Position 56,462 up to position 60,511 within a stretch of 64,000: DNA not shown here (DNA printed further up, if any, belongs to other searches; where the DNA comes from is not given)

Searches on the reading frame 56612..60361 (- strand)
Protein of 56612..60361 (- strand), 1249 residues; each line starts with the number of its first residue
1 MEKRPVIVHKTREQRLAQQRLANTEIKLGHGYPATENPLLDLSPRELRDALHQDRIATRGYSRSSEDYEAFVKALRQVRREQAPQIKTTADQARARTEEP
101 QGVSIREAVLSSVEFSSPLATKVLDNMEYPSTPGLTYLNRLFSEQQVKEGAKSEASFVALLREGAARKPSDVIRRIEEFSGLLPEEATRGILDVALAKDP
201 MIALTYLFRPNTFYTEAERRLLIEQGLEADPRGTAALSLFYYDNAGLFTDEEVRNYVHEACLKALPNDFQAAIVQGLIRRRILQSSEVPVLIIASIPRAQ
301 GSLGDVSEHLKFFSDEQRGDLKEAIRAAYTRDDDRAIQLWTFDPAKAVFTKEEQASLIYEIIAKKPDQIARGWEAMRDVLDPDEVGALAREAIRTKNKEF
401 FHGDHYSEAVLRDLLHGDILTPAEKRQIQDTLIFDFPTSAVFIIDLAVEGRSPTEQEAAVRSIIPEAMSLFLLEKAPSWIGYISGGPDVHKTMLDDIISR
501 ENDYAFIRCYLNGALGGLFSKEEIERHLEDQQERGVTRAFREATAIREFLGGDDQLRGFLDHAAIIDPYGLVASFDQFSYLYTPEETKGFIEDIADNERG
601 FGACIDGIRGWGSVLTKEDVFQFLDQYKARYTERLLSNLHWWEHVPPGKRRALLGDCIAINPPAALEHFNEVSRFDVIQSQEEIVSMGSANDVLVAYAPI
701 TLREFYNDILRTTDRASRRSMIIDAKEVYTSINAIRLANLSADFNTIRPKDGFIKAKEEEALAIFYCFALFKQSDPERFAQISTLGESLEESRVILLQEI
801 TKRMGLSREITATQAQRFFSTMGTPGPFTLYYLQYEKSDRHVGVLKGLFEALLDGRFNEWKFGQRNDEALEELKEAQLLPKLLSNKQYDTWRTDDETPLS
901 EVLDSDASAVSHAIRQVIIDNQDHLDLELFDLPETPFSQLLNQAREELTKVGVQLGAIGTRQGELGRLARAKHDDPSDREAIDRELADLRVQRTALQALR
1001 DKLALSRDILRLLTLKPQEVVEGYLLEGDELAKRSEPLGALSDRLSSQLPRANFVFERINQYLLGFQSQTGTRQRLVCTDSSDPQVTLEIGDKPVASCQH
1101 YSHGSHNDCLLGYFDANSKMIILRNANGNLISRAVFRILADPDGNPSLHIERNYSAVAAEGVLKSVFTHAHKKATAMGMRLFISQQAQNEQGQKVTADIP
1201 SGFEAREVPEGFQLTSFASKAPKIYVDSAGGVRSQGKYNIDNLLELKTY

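Call 5: search_protein_families(library=pfam, proteins=[window:56612-60361:-], max_evalue=0.1)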
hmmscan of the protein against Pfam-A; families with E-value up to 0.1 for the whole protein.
window:56612-60361:- (1249 aa): 0 families

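Call 6: search_solved_structures(query=window:56612-60361:-, max_evalue=1)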
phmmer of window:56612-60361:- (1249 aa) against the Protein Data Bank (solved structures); distinct sequences matched with E-value up to 1: 1.
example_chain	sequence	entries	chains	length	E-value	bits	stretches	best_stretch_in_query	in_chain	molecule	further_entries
6utf_O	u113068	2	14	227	0.68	10.8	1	212-283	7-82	Proteasome subunit alpha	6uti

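Call 7: find_homologous_proteins(query=window:56612-60361:-)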
Query window:56612-60361:- (1249 aa): 1 proteins with E <= 0.001 among 8000 candidates.
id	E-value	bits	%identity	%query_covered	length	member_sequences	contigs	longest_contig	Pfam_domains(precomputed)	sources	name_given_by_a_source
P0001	0.0e+0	2801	100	100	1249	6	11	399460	-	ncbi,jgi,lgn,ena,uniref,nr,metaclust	ncbi:hypothetical protein A2631_03310 [Candidatus Daviesbacteria bacterium RIFCSPHIGHO2_01_FULL_44_2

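Call 10: search_protein_families(library=ncbifam, proteins=[window:56612-60361:-], max_evalue=1)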
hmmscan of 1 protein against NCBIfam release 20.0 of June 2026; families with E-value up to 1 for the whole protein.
window:56612-60361:- (1249 aa): 0 families

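Call 11: search_protein_families(library=padloc, proteins=[window:56612-60361:-], max_evalue=1)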
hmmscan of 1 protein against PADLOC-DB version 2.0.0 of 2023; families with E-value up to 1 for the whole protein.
window:56612-60361:- (1249 aa): 0 families

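Call 12: search_protein_families(library=phrogs, proteins=[window:56612-60361:-], max_evalue=1)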
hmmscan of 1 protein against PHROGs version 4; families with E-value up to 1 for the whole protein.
window:56612-60361:- (1249 aa): 1 family
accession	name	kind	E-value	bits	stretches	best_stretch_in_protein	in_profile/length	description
phrog_5050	-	unknown function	0.036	15.3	1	943-1011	20-83/132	-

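Call 20: list_cluster_members(proteins=[P0001])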
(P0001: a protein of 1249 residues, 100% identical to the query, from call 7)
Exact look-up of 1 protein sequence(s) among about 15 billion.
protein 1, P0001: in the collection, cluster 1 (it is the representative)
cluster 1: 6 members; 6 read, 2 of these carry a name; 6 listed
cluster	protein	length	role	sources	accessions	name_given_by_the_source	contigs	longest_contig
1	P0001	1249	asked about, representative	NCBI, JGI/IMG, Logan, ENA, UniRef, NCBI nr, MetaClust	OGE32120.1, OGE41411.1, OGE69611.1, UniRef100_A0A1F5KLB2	hypothetical protein A2631_03310 [Candidatus Daviesbacteria bacterium ... | Uncharacterized protein n=1 Tax=Candidatus Daviesbacteria bacterium ... | MAG: hypothetical protein A2631_03310 [Candidatus Daviesbacteria bacterium ...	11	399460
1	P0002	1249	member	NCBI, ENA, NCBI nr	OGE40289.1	hypothetical protein A3E86_03770 [Candidatus Daviesbacteria bacterium ... | MAG: hypothetical protein A3E86_03770 [Candidatus Daviesbacteria bacterium ...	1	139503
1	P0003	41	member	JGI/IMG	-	-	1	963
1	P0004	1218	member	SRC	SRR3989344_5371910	-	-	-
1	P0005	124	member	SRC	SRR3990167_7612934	-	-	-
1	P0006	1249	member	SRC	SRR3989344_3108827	-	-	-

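Call 26: search_protein_representatives(protein=window:56615-60214:-)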
Query: 1200 residues. Proteins with E-value up to 0.001 (for the whole library): 510; up to 1e-10: 219; up to 1e-30: 104. The best 150 are listed.
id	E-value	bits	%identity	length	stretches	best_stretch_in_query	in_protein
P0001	0.0e+00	2690.0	100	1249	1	1-1200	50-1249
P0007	1.9e-198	678.3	34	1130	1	91-1198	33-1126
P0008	4.9e-195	667.0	35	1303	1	16-1198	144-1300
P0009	2.8e-186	638.0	33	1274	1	18-1198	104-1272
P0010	5.2e-183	627.2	33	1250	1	14-1192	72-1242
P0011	1.6e-174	599.1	32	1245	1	12-1198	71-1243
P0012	1.5e-159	549.5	31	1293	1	58-1197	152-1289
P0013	1.0e-157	543.4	32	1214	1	90-1196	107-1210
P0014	2.1e-151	522.5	31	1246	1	13-1197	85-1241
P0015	3.4e-151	521.8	30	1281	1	17-1198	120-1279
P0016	1.7e-145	503.0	30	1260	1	17-1195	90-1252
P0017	1.1e-133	463.9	36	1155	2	571-1198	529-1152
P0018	1.7e-131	456.6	31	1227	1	70-1195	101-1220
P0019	6.5e-131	454.7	30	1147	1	90-1199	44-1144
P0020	1.7e-128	446.7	32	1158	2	571-1198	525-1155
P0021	2.2e-125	436.4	30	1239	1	17-1193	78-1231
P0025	2.4e-109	383.3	34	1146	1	518-1197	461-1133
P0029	4.9e-105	369.0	26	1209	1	90-1186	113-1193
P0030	7.1e-105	368.5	35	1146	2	628-1198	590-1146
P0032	3.9e-101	356.1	35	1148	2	599-1198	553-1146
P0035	2.0e-97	343.8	27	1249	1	20-1197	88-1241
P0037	7.3e-97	341.9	28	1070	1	80-984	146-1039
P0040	3.4e-93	329.8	26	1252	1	7-1197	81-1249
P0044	2.9e-85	303.5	27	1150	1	99-1192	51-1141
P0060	2.1e-65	237.7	28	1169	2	505-1198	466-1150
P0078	3.0e-41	157.7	30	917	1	734-1148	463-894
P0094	4.1e-36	140.8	29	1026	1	740-1146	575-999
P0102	2.8e-33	131.4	32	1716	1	738-1136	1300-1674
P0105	3.0e-32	127.9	30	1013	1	755-1132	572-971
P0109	3.2e-31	124.6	28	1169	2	584-1154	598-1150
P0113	2.9e-29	118.1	33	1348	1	799-1137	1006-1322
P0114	1.3e-27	112.6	31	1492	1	781-1197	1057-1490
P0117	1.4e-26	109.2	28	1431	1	773-1139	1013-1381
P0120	3.5e-26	107.9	32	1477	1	799-1198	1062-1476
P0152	2.2e-19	85.3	30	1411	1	806-1193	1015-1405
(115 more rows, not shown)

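Call 29: search_solved_structures(query=A1, max_evalue=10)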
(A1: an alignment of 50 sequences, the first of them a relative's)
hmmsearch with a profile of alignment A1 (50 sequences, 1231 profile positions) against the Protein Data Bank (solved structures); distinct sequences matched with E-value up to 10: 11.
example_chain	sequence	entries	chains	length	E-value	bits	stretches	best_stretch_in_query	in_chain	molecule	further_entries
9u78_A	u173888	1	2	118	0.0015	20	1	286-424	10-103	Single Chain Protein of De Novo Designed Helix Bundles-4EH2 with KDPV Loop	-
9eg6_A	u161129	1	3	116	0.11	13.8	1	918-991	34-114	Caveolae-associated protein 1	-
9rgy_A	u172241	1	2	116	0.11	13.8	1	927-990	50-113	sc-apCC3-CW-0NTT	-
5tdy_B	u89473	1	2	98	0.19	13.1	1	171-249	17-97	Flagellar motor switch protein FliG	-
5cw9_A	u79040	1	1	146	0.53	11.6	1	446-557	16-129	De novo designed ferredoxin-ferredoxin domain insertion protein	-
2eyu_A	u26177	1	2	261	0.53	11.6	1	139-281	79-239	twitching motility protein PilT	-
2ewv_A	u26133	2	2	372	0.73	11.1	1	139-281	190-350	twitching motility protein PilT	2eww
2gsz_A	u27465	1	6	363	0.75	11.1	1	139-281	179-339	twitching motility protein PilT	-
9rgw_A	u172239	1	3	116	0.83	10.9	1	915-990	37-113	sc-apCC3-CW2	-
9tlm_A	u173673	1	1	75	1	10.6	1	932-986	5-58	Sc-apCC-2-MCL-1-1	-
9cuy_c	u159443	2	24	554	5.4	8.2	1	926-988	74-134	Short tail fiber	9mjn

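Call 32: search_protein_families(library=pfam, alignment_id=A2, max_evalue=0.01)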
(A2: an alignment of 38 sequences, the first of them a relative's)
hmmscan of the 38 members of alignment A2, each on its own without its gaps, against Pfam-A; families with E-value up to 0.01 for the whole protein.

A. member 1, P0001 (1249 aa): 0 families

B. families by the number of members that match (of 38 scanned): 7 families
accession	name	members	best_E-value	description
PF25524.1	RSLD_CPSF6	1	2e-06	CPSF6-like, RSLD domain, N-terminal region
PF24270.1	HTH_Cmi2_C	1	0.00045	Cmi2, C-terminal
PF14361.12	RsbRD_N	1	0.00046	RsbT co-antagonist protein rsbRD N-terminal domain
PF10211.14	Ax_dynein_light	1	0.00049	Axonemal dynein light chain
PF24930.1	DUF7750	1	0.0037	Domain of unknown function (DUF7750)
PF24091.1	DUF7376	1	0.0054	Family of unknown function (DUF7376)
PF06518.16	DUF1104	1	0.0089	Protein of unknown function (DUF1104)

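Call 33: find_homologous_proteins(query=A1, max_evalue=0.00001)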
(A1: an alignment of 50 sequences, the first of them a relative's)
Query A1 (50 sequences) (1249 aa, profile of the alignment): 1 proteins with E <= 0.00001 among 8000 candidates.
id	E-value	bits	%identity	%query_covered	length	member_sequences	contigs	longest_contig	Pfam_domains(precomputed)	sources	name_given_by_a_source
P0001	0.0e+0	1275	100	100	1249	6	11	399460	-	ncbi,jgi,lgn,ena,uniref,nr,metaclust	ncbi:hypothetical protein A2631_03310 [Candidatus Daviesbacteria bacterium RIFCSPHIGHO2_01_FULL_44_2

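Call 37: find_related_loci(query=A3, collection=genome_contigs, flank=6000)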
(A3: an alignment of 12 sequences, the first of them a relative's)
Query A3 (1249 aa) in genome_contigs; peptide patterns used: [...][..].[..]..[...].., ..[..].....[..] (x = any residue, [..] = any of these).
9 stretches matched a pattern; 3 encode a relative of the query (tblastn E <= 1e-3); 3 distinct loci.
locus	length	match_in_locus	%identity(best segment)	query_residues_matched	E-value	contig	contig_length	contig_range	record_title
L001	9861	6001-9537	31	52-1247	1e-180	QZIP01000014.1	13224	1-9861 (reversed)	MAG: Candidatus Parcubacteria bacterium isolate SURF_62 Ga0104751_1006608, whole genome shotgun sequence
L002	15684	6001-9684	29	7-1247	1e-156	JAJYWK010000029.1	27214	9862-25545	MAG: bacterium isolate FK3.bin112 NODE_3403_length_27214_cov_2.661350, whole genome shotgun sequence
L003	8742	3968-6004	33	556-1247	3e-108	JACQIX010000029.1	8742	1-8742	MAG: Candidatus Daviesbacteria bacterium isolate NC_groundwater_1136_Ag_S-0.1um_38_183 S_p1_S3_coassembly_k141_1649331,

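Call 48: search_protein_families(library=pfam, proteins=[L002:3-1106:+, L002:1148-1639:+, L002:1819-2394:+, L002:2464-3039:+, L002:3998-4345:+, L002:9795-10559:+, L002:10799-11140:+, L002:11325-11747:+, L002:12677-13987:+, L002:14390-15142:+], max_evalue=0.0001)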
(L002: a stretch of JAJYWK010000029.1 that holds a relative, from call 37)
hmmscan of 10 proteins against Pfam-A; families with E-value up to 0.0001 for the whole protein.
L002:3-1106:+ (367 aa): 4 families
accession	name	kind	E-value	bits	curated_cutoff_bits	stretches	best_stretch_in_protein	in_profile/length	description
PF13184.12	KH_5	-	4.2e-29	100.9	27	1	212-279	1-68/69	NusA-like KH domain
PF08529.16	NusA_N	-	7e-27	94.5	23.8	1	2-107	24-119/119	NusA N-terminal domain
PF00575.29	S1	-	6.4e-06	26.9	22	0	123-176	10-70/74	S1 RNA binding domain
PF23095.1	KH_NusA_C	-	2.4e-05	24.7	34.2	1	292-321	6-35/59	Transcription termination/antitermination protein NusA, KH domain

L002:1148-1639:+ (163 aa): 0 families

L002:1819-2394:+ (191 aa): 1 family
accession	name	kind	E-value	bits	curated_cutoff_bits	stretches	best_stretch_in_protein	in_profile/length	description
PF00574.28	CLP_protease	-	1.5e-82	276.3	20.2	1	14-191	3-180/182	Clp protease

L002:2464-3039:+ (191 aa): 1 family
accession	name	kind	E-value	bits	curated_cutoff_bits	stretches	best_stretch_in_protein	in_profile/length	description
PF07963.17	N_methyl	-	3e-07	30.2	21.2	1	28-52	3-27/27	Prokaryotic N-terminal methylation motif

L002:3998-4345:+ (115 aa): 1 family
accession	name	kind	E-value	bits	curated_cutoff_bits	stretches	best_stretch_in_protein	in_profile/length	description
PF01541.30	GIY-YIG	-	3.1e-17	63.1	22.6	1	25-96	1-74/78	GIY-YIG catalytic domain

L002:9795-10559:+ (254 aa): 1 family
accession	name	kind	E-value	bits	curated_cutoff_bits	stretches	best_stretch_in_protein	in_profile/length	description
PF02535.28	Zip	-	5.8e-44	151.1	35.1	2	96-249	164-322/323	ZIP Zinc transporter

L002:10799-11140:+ (113 aa): 2 families
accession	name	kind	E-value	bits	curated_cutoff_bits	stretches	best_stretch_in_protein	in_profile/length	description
PF00076.28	RRM_1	-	2.9e-23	82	20.7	1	5-74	1-69/70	RNA recognition motif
PF16367.11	RRM_7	-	6.8e-05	23.2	27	0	3-63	2-68/94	RNA recognition motif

L002:11325-11747:+ (140 aa): 1 family
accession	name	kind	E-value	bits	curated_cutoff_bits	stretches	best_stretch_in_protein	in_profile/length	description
PF07884.19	VKOR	-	5.2e-27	95.1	27.5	1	11-130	2-132/134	Vitamin K epoxide reductase family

L002:12677-13987:+ (436 aa): 1 family
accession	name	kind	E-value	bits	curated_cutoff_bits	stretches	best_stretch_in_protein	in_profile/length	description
PF00188.32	CAP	-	7.3e-18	66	21.1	1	89-207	2-117/117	Cysteine-rich secretory protein family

L002:14390-15142:+ (250 aa): 3 families
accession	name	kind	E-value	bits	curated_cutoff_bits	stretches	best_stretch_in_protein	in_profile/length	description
PF01628.27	HrcA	-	7.3e-17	62.5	22.2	1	87-226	85-214/215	HrcA protein C terminal domain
PF01726.22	LexA_DNA_bind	-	1.5e-05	25.1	23.7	1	6-62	3-58/65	LexA DNA binding domain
PF08461.16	HTH_12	-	5.3e-05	23.5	21.4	0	27-76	12-63/66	Ribonuclease R winged-helix domain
